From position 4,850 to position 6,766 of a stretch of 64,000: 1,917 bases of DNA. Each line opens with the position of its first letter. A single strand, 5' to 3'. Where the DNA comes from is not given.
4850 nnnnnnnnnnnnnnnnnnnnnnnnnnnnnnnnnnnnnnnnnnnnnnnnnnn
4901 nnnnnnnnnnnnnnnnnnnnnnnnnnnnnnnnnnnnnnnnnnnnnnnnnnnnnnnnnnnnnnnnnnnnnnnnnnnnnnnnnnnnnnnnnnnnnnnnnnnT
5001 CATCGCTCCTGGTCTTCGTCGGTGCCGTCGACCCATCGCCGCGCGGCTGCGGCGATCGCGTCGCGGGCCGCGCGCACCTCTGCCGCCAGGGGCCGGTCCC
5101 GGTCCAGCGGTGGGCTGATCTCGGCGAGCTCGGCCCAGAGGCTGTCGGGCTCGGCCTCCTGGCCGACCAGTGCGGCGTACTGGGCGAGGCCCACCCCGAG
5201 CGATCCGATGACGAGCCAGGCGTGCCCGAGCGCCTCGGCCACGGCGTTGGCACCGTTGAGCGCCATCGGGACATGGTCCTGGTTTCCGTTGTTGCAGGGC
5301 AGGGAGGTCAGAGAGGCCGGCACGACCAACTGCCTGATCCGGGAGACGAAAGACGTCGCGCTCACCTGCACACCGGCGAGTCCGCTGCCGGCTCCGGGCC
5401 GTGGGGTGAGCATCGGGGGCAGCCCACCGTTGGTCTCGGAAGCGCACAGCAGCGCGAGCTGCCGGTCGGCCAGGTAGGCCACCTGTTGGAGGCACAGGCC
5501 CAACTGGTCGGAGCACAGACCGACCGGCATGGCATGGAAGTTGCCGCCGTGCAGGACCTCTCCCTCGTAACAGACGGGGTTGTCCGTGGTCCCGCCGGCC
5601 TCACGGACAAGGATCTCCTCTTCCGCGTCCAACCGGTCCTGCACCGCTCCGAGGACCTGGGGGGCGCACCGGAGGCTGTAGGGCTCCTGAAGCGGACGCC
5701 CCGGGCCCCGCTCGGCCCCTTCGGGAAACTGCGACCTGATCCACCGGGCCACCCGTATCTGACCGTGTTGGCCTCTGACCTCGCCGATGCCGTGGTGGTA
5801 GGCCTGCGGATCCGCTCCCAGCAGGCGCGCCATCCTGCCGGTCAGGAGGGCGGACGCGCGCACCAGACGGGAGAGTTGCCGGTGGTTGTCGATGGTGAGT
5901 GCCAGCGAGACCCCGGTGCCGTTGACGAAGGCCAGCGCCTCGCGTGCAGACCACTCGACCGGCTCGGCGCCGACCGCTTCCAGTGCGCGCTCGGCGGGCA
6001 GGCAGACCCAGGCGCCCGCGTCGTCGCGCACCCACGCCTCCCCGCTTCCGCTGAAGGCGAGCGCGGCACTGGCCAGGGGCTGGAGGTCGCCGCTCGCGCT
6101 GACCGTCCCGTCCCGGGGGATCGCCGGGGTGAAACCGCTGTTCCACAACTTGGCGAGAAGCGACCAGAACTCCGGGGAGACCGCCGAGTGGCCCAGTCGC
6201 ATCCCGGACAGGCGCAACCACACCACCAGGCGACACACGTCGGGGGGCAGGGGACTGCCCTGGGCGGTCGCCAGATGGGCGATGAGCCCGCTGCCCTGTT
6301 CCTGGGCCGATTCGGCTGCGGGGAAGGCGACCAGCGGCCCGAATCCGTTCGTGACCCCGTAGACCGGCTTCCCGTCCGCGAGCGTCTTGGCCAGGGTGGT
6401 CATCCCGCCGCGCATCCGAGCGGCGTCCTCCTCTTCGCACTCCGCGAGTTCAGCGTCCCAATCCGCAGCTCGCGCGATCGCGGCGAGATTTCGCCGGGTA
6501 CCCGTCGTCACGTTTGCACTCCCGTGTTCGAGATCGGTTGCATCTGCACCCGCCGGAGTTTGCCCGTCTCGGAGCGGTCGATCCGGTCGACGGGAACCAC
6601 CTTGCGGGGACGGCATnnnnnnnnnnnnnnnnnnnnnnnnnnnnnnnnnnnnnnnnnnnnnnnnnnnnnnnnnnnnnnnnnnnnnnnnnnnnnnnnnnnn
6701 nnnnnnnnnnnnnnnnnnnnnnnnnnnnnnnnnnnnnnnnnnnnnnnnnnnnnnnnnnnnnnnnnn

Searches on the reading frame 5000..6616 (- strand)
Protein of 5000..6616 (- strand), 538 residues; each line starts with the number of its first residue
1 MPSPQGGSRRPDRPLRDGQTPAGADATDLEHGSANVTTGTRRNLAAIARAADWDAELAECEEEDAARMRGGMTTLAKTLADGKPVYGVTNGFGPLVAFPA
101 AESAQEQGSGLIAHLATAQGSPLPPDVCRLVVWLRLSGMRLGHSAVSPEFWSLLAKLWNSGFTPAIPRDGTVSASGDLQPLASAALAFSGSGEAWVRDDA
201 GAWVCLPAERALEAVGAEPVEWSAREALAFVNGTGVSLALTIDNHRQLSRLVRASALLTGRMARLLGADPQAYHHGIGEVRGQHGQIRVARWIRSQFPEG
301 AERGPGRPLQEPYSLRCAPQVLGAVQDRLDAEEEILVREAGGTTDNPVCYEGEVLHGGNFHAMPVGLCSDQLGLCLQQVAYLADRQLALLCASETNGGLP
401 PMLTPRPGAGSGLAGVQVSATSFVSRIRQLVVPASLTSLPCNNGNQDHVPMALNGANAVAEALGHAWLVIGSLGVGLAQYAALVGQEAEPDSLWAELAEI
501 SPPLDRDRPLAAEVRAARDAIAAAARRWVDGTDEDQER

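Call 5: search_protein_families(library=pfam, proteins=[window:5000-6616:-], max_evalue=0.001)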
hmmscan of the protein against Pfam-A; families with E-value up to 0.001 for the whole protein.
window:5000-6616:- (538 aa): 1 family
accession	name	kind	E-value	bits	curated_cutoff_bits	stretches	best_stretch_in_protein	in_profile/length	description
PF00221.24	Lyase_aromatic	-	2.1e-108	363.5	27.3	1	45-486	4-449/466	Aromatic amino acid lyase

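Call 24: search_solved_structures(query=window:5000-6616:-, max_evalue=1e-20)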
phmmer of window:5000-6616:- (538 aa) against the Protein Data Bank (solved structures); distinct sequences matched with E-value up to 1e-20: 39.
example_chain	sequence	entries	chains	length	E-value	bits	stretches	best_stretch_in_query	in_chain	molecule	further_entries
1gkm_B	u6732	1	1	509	1.1e-56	196.1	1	69-471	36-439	Histidine ammonia-lyase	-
1gkj_A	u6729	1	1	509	3.9e-56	194.3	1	69-471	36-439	HISTIDINE AMMONIA-LYASE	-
7tqr_A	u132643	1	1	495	1.3e-55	192.6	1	75-518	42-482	Probable histidine ammonia-lyase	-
1gk3_A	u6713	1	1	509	1.9e-55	192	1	69-471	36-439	HISTIDINE AMMONIA-LYASE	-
1eb4_A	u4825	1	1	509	2.2e-55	191.9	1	69-471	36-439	HISTIDINE AMMONIA-LYASE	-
1gk2_A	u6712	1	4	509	3.1e-55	191.3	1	69-471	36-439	HISTIDINE AMMONIA-LYASE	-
1b8f_A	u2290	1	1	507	3.5e-53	184.6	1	69-471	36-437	Histidine ammonia-lyase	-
2o6y_A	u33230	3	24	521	6.9e-49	170.4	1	67-517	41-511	Putative histidine ammonia-lyase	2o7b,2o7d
2o78_A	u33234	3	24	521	9.2e-48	166.7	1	67-517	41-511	Putative histidine ammonia-lyase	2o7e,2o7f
2rjr_A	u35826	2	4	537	9.4e-47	163.4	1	45-522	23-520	Tyrosine aminomutase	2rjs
2ohy_A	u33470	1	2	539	9.4e-47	163.4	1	44-522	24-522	Tyrosine aminomutase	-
2qve_A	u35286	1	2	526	1e-46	163.3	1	46-522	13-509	Tyrosine Aminomutase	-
3kdy_A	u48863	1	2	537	1.1e-46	163.1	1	45-522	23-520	Histidine ammonia-lyase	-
3kdz_A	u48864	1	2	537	3.5e-46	161.5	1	45-522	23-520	Histidine ammonia-lyase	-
3unv_A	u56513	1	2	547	9.4e-43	150.2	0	298-469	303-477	AdmH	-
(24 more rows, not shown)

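Call 29: search_protein_families(library=ncbifam, proteins=[window:5003-6616:-], max_evalue=0.001)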
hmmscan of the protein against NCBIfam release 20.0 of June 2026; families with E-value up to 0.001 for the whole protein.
window:5003-6616:- (538 aa): 8 families
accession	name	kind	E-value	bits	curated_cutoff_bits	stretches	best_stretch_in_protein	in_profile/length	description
NF006871.0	PRK09367.1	subfamily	1.5e-93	314.2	524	1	54-524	22-495/505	histidine ammonia-lyase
TIGR01225.1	hutH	equivalog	4.2e-88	296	539.15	1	52-523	17-491/506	histidine ammonia-lyase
NF053541.1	FlxA_rubin_TAL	equivalog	9.9e-65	218.9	700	1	64-518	22-493/498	flexirubin biosynthesis tyrosine ammonia-lyase FlxA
TIGR03832.1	Tyr_2_3_mutase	equivalog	8.7e-59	199.4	501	2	309-519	290-505/507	tyrosine 2,3-aminomutase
TIGR04475.1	Phe_D_beta_mut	equivalog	1.5e-58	198.7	800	2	39-295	7-258/510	phenylalanine aminomutase (D-beta-phenylalanine forming)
TIGR01226.1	phe_am_lyase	equivalog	4.3e-50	170.7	519.15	1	43-473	44-490/680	phenylalanine ammonia-lyase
NF041222.1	BagA_FevW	exception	3.4e-38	131.6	1000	2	75-264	41-226/529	bagremycin/ferroverdin biosynthesis tyrosine ammonia-lyase BagA/FevW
TIGR04473.1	taxol_Phe_23mut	exception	1.2e-32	113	1250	1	40-480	36-493/687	phenylalanine aminomutase (L-beta-phenylalanine forming)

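Call 30: search_solved_structures(query=window:5003-6616:-, max_evalue=1e-53, show_alignments=1)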
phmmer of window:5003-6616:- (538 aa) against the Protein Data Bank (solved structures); distinct sequences matched with E-value up to 1e-53: 6.
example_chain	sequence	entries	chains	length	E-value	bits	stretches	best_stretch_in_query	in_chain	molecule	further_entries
1gkm_B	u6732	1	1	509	1.1e-56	196.1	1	69-471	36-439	Histidine ammonia-lyase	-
1gkj_A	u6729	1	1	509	3.9e-56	194.3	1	69-471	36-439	HISTIDINE AMMONIA-LYASE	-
7tqr_A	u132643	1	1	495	1.3e-55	192.6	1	75-518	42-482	Probable histidine ammonia-lyase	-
1gk3_A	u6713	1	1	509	1.9e-55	192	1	69-471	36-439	HISTIDINE AMMONIA-LYASE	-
1eb4_A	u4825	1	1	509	2.2e-55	191.9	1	69-471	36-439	HISTIDINE AMMONIA-LYASE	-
1gk2_A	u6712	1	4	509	3.1e-55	191.3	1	69-471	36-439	HISTIDINE AMMONIA-LYASE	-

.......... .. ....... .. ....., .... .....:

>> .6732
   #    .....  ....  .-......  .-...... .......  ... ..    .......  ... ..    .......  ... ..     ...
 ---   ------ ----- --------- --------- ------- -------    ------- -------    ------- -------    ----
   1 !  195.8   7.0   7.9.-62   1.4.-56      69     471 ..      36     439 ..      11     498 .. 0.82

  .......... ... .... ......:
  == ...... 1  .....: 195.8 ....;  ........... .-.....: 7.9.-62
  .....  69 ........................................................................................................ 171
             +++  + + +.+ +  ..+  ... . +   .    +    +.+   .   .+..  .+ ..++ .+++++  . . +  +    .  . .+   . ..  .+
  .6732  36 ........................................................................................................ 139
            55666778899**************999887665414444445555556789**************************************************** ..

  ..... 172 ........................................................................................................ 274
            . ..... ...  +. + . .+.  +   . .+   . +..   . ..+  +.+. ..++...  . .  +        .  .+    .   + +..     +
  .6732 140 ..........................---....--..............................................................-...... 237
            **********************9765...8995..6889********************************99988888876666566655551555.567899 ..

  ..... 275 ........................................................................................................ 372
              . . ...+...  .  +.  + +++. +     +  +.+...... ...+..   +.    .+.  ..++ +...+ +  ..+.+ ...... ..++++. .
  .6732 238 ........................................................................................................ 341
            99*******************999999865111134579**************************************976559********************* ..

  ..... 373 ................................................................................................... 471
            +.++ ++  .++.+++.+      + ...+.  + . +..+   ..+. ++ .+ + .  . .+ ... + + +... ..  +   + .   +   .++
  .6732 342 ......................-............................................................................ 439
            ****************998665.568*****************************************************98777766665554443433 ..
